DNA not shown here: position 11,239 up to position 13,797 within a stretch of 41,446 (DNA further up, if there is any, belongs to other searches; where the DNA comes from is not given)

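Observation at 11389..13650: Secreted fusion of a five-bladed beta-propeller to an LCAT/PDAT-type lipase-acyltransferase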

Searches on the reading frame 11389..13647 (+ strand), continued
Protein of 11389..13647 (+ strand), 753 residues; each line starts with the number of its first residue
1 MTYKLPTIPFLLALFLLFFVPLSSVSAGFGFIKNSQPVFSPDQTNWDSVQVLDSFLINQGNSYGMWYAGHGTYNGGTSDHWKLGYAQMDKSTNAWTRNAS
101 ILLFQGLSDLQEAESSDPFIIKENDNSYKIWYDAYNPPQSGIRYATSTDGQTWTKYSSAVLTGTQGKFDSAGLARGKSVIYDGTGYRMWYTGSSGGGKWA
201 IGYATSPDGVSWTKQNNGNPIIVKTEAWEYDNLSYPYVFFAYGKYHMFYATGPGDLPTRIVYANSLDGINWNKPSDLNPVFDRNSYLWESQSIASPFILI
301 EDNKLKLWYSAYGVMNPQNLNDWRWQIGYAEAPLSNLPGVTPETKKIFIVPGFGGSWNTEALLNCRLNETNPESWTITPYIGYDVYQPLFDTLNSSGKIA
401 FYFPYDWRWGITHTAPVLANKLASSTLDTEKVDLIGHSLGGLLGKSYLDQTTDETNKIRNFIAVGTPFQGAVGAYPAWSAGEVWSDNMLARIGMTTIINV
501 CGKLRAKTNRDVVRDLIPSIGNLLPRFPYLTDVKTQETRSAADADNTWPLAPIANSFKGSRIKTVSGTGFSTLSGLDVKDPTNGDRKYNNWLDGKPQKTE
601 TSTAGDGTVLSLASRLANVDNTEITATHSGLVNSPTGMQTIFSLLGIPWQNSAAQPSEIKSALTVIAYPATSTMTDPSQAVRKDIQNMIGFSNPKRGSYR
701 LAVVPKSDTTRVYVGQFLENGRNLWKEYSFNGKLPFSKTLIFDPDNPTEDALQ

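Call 26: predict_structure(alignment_id=A1)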
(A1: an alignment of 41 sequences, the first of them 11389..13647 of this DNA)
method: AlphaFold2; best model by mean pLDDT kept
length: 753 residues; sequences in the alignment: 41
mean_pLDDT: 91.3   pTM: 0.68
mean pLDDT of the five models: 91.3, 91.1, 91.0, 90.0, 89.9
residues with pLDDT >= 90: 577; 70-90: 136; 50-70: 30; < 50: 10
segments of 3 or more residues with pLDDT < 50: 1-3, 21-26
pLDDT, mean of each block of 10 residues (from residue 1): 60 74 52 92 93 94 95 66 95 90 71 90 91 88 95 91 95 95 90 92 97 96 95 96 91 95 94 93 90 96 92 95 96 85 83 97 88 93 95 91 96 94 89 97 95 90 97 97 95 96 91 96 95 94 86 75 96 97 94 96 97 91 96 94 87 78 97 98 97 97 97 97 96 96 95 88
secondary structure, 60 per line:
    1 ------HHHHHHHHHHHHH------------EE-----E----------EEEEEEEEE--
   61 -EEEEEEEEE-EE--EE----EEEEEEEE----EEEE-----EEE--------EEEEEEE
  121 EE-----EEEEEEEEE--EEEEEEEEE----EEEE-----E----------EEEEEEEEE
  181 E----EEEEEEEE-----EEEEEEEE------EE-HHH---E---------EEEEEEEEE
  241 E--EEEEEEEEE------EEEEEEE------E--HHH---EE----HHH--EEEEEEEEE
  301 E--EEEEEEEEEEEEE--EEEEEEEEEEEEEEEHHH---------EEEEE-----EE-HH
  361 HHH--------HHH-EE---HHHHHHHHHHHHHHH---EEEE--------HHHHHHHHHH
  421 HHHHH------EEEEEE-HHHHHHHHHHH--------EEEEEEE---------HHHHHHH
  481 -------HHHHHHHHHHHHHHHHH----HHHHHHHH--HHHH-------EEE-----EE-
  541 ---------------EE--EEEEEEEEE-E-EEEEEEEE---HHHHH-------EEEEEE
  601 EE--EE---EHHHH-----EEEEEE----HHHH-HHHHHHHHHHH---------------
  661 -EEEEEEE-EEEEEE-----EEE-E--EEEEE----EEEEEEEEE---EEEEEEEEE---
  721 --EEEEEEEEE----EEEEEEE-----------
elements in order (helices of 4 or more, strands of 3 or more residues): H7-19 E50-58 E62-70 E82-89 E94-97 E103-105 E114-122 E128-136 E139-147 E152-155 E172-181 E186-193 E199-206 E232-241 E244-252 E259-265 E292-301 E304-316 E319-333 E346-350 H359-363 H381-395 E399-402 H411-425 E432-437 H439-449 E458-464 H474-480 H488-504 H509-516 H519-522 E530-532 E560-568 E572-579 H583-587 E595-602 H611-614 E620-625 H630-633 H635-645 E662-668 E670-675 E681-683 E688-692 E697-705 E709-717 E723-731 E736-742

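Call 29: fold_search(model_id=the predicted structure, library=pdb)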
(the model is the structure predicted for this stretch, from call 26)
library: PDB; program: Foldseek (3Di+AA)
matches with E <= 10: 1261; with E <= 0.001: 396
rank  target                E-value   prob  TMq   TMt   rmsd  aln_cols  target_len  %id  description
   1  9fj8_B                1.1e-13  1.00  0.32  0.75   4.6       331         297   17  Teth514_1788 1,2-beta-oligomannan phosphorylase in complex with mannotetraose (released 2025-06-11)
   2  9fj8_A                1.7e-13  1.00  0.32  0.75   4.6       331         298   17  Teth514_1788 1,2-beta-oligomannan phosphorylase in complex with mannotetraose (released 2025-06-11)
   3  5mt2                  2.1e-13  1.00  0.32  0.64   4.7       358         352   14  Glycoside hydrolase BT_0996 (released 2017-03-22)
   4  9gph_B                2.9e-13  1.00  0.31  0.74   4.8       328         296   17  Teth514_1788 1,2-beta-oligomannan phosphorylase in complex with mannose (-1) and phosphate (released 2025-09-17)
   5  5mui_A                4.7e-13  1.00  0.32  0.64   9.0       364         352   15  Glycoside hydrolase BT_0996 (released 2017-03-22)
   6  9gph_A                6.1e-13  1.00  0.31  0.73   4.9       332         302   16  Teth514_1788 1,2-beta-oligomannan phosphorylase in complex with mannose (-1) and phosphate (released 2025-09-17)
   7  4onz                  1.2e-12  1.00  0.31  0.65   4.3       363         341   16  Crystal structure of a putative glycoside hydrolase (BACOVA_02161) from Bacteroides ovatus ATCC 8483 at 1.85 A resolutio (released 2014-02-26)
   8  3qc2_A                1.8e-12  1.00  0.32  0.63   5.1       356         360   17  Crystal structure of a glycosyl hydrolase (BACOVA_03624) from Bacteroides ovatus at 2.30 A resolution (released 2011-02-09)
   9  3r67_D                2.2e-12  1.00  0.32  0.65   4.9       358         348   17  Crystal structure of a putative glycosidase (BT_4094) from BACTEROIDES THETAIOTAOMICRON VPI-5482 at 2.30 A resolution (released 2011-04-13)
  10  7fip_A                5.6e-12  1.00  0.32  0.74   4.8       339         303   18  The native structure of beta-1,2-mannobiose phosphorylase from Thermoanaerobacter sp. (released 2022-01-05)
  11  3qc2_B                6.9e-12  1.00  0.32  0.62   5.3       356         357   18  Crystal structure of a glycosyl hydrolase (BACOVA_03624) from Bacteroides ovatus at 2.30 A resolution (released 2011-02-09)
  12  5a7v_B                7.3e-12  1.00  0.32  0.62   5.0       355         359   17  The GH130 family of mannoside phosphorylases contains glycoside hydrolases that target beta-1,2 mannosidic linkages in (released 2015-08-26)
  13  7fip_B                7.6e-12  1.00  0.32  0.75   4.8       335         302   17  The native structure of beta-1,2-mannobiose phosphorylase from Thermoanaerobacter sp. (released 2022-01-05)
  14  7fir_C                1.5e-11  1.00  0.32  0.75   4.5       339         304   16  The crystal structure of beta-1,2-mannobiose phosphorylase in complex with 1,4-mannobiose (released 2022-01-05)
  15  3taw                  1.9e-11  1.00  0.31  0.62   5.3       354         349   16  Crystal structure of a putative glycoside hydrolase (BDI_3141) from Parabacteroides distasonis ATCC 8503 at 1.70 A resol (released 2011-08-24)
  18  3r67_A                3.2e-11  1.00  0.32  0.63   5.1       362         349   16  Crystal structure of a putative glycosidase (BT_4094) from BACTEROIDES THETAIOTAOMICRON VPI-5482 at 2.30 A resolution (released 2011-04-13)
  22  7fip_D                7.7e-11  1.00  0.31  0.73   4.8       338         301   18  The native structure of beta-1,2-mannobiose phosphorylase from Thermoanaerobacter sp. (released 2022-01-05)
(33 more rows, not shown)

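Call 40: search_protein_families(library=pfam, proteins=[P0065, P0091, P0092, P0110, P0057, P0040, P0034, P0038], max_evalue=0.001)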
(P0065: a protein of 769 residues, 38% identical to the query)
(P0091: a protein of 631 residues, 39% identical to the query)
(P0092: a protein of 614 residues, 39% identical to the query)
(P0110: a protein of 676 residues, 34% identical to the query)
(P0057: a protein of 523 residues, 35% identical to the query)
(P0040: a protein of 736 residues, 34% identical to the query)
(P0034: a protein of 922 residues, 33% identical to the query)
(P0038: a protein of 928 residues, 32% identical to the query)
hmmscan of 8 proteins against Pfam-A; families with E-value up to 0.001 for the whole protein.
P0065 (769 aa): 15 families
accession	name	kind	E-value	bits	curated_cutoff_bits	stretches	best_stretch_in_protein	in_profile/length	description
PF24996.1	NANM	-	6.8e-21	74.9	45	1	49-114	61-126/350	N-acetylneuraminate epimerase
PF24681.1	Kelch_KLHDC2_KLHL20_DRC7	-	5.7e-20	72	50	2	155-342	6-189/221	KLHDC2/KLHL20/DRC7 Kelch-repeats domain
PF07646.21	Kelch_2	-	1.9e-14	53.2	21.3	0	43-87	3-44/48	Kelch motif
PF13964.12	Kelch_6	-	1e-12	48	25.3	0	43-87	3-33/50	Kelch motif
PF01344.31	Kelch_1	-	1.7e-12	47.1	20.1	0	308-334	3-29/46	Kelch motif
PF24981.1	Beta-prop_ATRN-LZTR1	-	1.1e-11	45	50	1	54-328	1-283/289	Attractin/LZTR1 beta-propeller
PF02450.21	LCAT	-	2.5e-09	37.3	21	1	418-511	92-193/392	Lecithin:cholesterol acyltransferase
PF25210.1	Kelch_FKB95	-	3.9e-08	33.7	70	0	35-74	73-112/268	FKB95, Kelch-repeats domain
PF07819.20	PGAP1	-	1e-07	32.4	24.3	1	441-486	89-135/233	PGAP1-like alpha/beta domain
PF02089.21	Palm_thioest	-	2.7e-07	31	26.8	1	437-483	68-113/254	Palmitoyl protein thioesterase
PF12697.13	Abhydrolase_6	-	3.8e-05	24.9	26.3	1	365-501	1-116/217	Alpha/beta hydrolase family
PF00561.26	Abhydrolase_1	-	4.2e-05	23.8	25.8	1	442-490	68-116/245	alpha/beta hydrolase fold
PF24096.1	DUF7379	-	9.1e-05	22.9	33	1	442-489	69-121/191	Domain of unknown function (DUF7379)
PF13415.12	Kelch_3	-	0.00021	21.8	22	0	51-64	1-15/48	Galactose oxidase, central domain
PF05057.20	DUF676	-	0.00097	19.1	20.3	0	443-522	78-167/217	Putative serine esterase (DUF676)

P0091 (631 aa): 7 families
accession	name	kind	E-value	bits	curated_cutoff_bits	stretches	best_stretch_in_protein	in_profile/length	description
PF02089.21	Palm_thioest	-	2.5e-08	34.4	26.8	1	282-347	49-113/254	Palmitoyl protein thioesterase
PF07819.20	PGAP1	-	1.2e-06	28.9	24.3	1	303-349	87-134/233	PGAP1-like alpha/beta domain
PF02450.21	LCAT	-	2e-06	27.8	21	1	278-400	85-203/392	Lecithin:cholesterol acyltransferase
PF24096.1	DUF7379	-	9.9e-05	22.8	33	1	295-353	58-121/191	Domain of unknown function (DUF7379)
PF00561.26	Abhydrolase_1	-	0.00017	21.7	25.8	1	310-352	72-114/245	alpha/beta hydrolase fold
PF06028.17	DUF915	-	0.00056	19.8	22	0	309-346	105-145/255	Alpha/beta hydrolase of unknown function (DUF915)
PF12146.15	Hydrolase_4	-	0.00076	19.3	27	0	281-349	52-116/239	Serine aminopeptidase, S33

P0092 (614 aa): 7 families
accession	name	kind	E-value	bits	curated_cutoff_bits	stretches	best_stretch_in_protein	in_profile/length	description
PF02089.21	Palm_thioest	-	9.2e-08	32.5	26.8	1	265-331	49-114/254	Palmitoyl protein thioesterase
PF07819.20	PGAP1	-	9.8e-07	29.2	24.3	1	286-333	87-135/233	PGAP1-like alpha/beta domain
PF02450.21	LCAT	-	3e-06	27.2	21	1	261-383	85-203/392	Lecithin:cholesterol acyltransferase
PF24096.1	DUF7379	-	0.00012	22.5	33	1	278-336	58-121/191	Domain of unknown function (DUF7379)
PF02018.23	CBM_4_9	-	0.00016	22.5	25.9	0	29-109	3-90/136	Carbohydrate binding domain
PF06028.17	DUF915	-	0.00041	20.2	22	0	292-330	105-146/255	Alpha/beta hydrolase of unknown function (DUF915)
PF00561.26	Abhydrolase_1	-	0.00042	20.5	25.8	0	293-330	72-109/245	alpha/beta hydrolase fold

P0110 (676 aa): 7 families
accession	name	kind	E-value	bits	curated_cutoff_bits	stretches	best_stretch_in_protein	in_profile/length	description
PF02450.21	LCAT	-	1.2e-09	38.4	21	1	281-381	63-177/392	Lecithin:cholesterol acyltransferase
PF02089.21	Palm_thioest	-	1.8e-08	34.8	26.8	1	321-372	65-116/254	Palmitoyl protein thioesterase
PF07819.20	PGAP1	-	5.1e-08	33.4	24.3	1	313-371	75-134/233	PGAP1-like alpha/beta domain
PF24096.1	DUF7379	-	0.00028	21.3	33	1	327-374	68-120/191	Domain of unknown function (DUF7379)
PF00561.26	Abhydrolase_1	-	0.00046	20.4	25.8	0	320-367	61-103/245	alpha/beta hydrolase fold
PF06028.17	DUF915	-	0.00047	20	22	0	329-370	103-147/255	Alpha/beta hydrolase of unknown function (DUF915)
PF05057.20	DUF676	-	0.00078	19.4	20.3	0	330-387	79-146/217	Putative serine esterase (DUF676)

P0057 (523 aa): 9 families
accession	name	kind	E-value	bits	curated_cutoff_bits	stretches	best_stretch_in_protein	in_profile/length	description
PF02089.21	Palm_thioest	-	3.3e-13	50.3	26.8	1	167-310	55-167/254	Palmitoyl protein thioesterase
PF07819.20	PGAP1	-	2.3e-11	44.3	24.3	1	175-231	77-134/233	PGAP1-like alpha/beta domain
PF24096.1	DUF7379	-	2.8e-10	40.9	33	1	149-306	28-185/191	Domain of unknown function (DUF7379)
PF02450.21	LCAT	-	8.8e-09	35.5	21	1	139-241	63-177/392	Lecithin:cholesterol acyltransferase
PF00561.26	Abhydrolase_1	-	2.5e-07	31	25.8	1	165-230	34-110/245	alpha/beta hydrolase fold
PF06028.17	DUF915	-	2.4e-06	27.5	22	1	168-229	80-146/255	Alpha/beta hydrolase of unknown function (DUF915)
PF12697.13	Abhydrolase_6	-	5.6e-06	27.6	26.3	1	108-234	1-94/217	Alpha/beta hydrolase family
PF05057.20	DUF676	-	9.1e-05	22.5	20.3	1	175-233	64-132/217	Putative serine esterase (DUF676)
PF12146.15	Hydrolase_4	-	0.00087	19.1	27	0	176-227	61-112/239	Serine aminopeptidase, S33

P0040 (736 aa): 1 family
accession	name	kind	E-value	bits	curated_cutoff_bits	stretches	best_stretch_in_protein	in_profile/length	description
PF02450.21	LCAT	-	6e-06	26.2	21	1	382-519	92-236/392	Lecithin:cholesterol acyltransferase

P0034 (922 aa): 7 families
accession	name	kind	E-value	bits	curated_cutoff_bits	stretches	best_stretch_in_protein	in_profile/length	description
PF02450.21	LCAT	-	8.4e-17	61.9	21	1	370-551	68-246/392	Lecithin:cholesterol acyltransferase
PF02089.21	Palm_thioest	-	6.7e-09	36.3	26.8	1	398-473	49-120/254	Palmitoyl protein thioesterase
PF00561.26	Abhydrolase_1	-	1.5e-06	28.5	25.8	1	407-515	55-155/245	alpha/beta hydrolase fold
PF07819.20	PGAP1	-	6.1e-06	26.6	24.3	1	418-459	87-129/233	PGAP1-like alpha/beta domain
PF04041.19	Glyco_hydro_130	-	0.00023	20.6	26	0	185-268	57-138/320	beta-1,4-mannooligosaccharide phosphorylase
PF05057.20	DUF676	-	0.00053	20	20.3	1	406-464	61-130/217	Putative serine esterase (DUF676)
PF12146.15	Hydrolase_4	-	0.0006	19.6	27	1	401-456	56-108/239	Serine aminopeptidase, S33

P0038 (928 aa): 6 families
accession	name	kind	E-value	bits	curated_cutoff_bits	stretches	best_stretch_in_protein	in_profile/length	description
PF02450.21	LCAT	-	3.1e-16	60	21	1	373-488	67-187/392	Lecithin:cholesterol acyltransferase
PF04041.19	Glyco_hydro_130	-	3.4e-12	46.4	26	0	259-324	66-129/320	beta-1,4-mannooligosaccharide phosphorylase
PF02089.21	Palm_thioest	-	1.5e-06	28.5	26.8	1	402-479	49-120/254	Palmitoyl protein thioesterase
PF07819.20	PGAP1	-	1.1e-05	25.8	24.3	1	413-464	77-130/233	PGAP1-like alpha/beta domain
PF00561.26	Abhydrolase_1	-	5.1e-05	23.5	25.8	1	411-519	55-155/245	alpha/beta hydrolase fold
PF05057.20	DUF676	-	8.3e-05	22.6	20.3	1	403-442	54-94/217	Putative serine esterase (DUF676)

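Call 66: search_protein_representatives(protein=window:11389-13647:+)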
Query: 753 residues. Proteins with E-value up to 0.001 (for the whole library): 8817; up to 1e-10: 4371; up to 1e-30: 749. The best 150 are listed.
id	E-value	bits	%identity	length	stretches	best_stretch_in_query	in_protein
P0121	0.0e+00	1756.7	43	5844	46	142-282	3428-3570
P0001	2.1e-216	737.4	50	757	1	4-753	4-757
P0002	5.2e-194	663.3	46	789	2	335-753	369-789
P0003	1.8e-175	602.0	44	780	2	7-342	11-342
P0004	2.7e-175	601.4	43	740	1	10-752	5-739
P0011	1.4e-141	489.9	41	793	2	339-752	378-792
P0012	7.7e-138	477.6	40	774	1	9-752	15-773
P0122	5.9e-136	471.3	39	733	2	180-752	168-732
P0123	1.0e-133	464.0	40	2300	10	124-298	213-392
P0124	1.5e-132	460.1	40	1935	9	141-332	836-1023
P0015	1.3e-128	447.0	41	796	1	4-730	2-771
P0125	7.4e-128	444.5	42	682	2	114-752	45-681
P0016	3.0e-127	442.5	41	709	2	339-753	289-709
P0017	1.5e-126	440.2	38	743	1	10-752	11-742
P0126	7.5e-124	431.3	38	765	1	14-753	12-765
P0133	4.6e-102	359.2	43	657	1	340-752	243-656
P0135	1.0e-100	354.8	44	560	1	341-752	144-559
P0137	1.5e-99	351.0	44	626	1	338-750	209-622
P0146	1.4e-90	321.3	44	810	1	338-752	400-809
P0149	4.7e-90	319.5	42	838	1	337-752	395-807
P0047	3.2e-89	316.8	36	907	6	137-313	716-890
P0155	2.4e-87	310.6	39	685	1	336-752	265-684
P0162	6.0e-85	302.7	41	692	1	340-752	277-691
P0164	2.2e-84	300.8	40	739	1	336-752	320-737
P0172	3.7e-83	296.7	42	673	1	338-752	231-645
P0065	1.1e-81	291.9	39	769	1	338-752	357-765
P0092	1.2e-73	265.3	40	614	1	339-745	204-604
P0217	2.0e-72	261.3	39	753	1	336-752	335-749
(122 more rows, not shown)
